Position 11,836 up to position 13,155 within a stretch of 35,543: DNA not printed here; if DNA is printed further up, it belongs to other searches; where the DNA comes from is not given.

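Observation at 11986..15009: Glycosyltransferase pair inserted in the capsid module next to a Ser/Thr/Asn-rich virion protein: virion glycosylation hypothesis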

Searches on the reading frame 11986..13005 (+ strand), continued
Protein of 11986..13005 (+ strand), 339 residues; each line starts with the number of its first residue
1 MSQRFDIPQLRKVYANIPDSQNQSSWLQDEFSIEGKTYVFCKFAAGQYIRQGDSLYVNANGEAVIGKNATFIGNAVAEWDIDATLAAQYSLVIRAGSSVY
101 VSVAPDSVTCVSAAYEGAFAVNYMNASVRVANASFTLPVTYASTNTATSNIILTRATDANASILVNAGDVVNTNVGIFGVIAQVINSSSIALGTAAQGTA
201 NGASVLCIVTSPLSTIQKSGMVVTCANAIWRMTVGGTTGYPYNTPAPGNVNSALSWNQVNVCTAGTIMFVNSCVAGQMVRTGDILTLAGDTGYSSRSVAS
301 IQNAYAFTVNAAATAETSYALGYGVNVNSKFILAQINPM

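Call 89: search_protein_families(library=pfam, proteins=[L017:6710-7990:+, L017:10712-12055:+, L017:8001-8939:+, L017:8998-10350:+], max_evalue=0.1)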
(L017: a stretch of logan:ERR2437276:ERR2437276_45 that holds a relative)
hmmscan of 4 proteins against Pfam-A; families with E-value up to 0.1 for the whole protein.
L017:6710-7990:+ (426 aa): 1 family
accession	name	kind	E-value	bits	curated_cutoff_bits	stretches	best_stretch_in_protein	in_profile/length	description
PF11645.14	PDDEXK_5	-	0.099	13.1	26.1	0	43-80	43-80/138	PD-(D/E)XK endonuclease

L017:10712-12055:+ (447 aa): 1 family
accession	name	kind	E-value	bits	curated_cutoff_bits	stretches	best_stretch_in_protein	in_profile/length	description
PF24175.2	SU10_adaptor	-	0.04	14.8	27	1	4-123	2-112/194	SU10 adaptor protein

L017:8001-8939:+ (312 aa): 0 families

L017:8998-10350:+ (450 aa): 5 families
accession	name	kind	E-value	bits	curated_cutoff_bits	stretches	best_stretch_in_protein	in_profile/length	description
PF13578.12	Methyltransf_24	-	3.7e-17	63.6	26.3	1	44-158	1-105/105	Methyltransferase domain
PF03452.20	Anp1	-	1.3e-06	28.5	28.8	1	244-302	119-177/263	Anp1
PF18922.5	DUF5672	-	0.0013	18.9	24.4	1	255-330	25-87/164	Protein of unknown function (DUF5672)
PF13506.12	Glyco_transf_21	-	0.0043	17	21.7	1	235-286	3-54/174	Glycosyl transferase family 21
PF01990.22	ATP-synt_F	-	0.094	13.5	23.5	0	159-202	25-68/91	ATP synthase (F/14-kDa) subunit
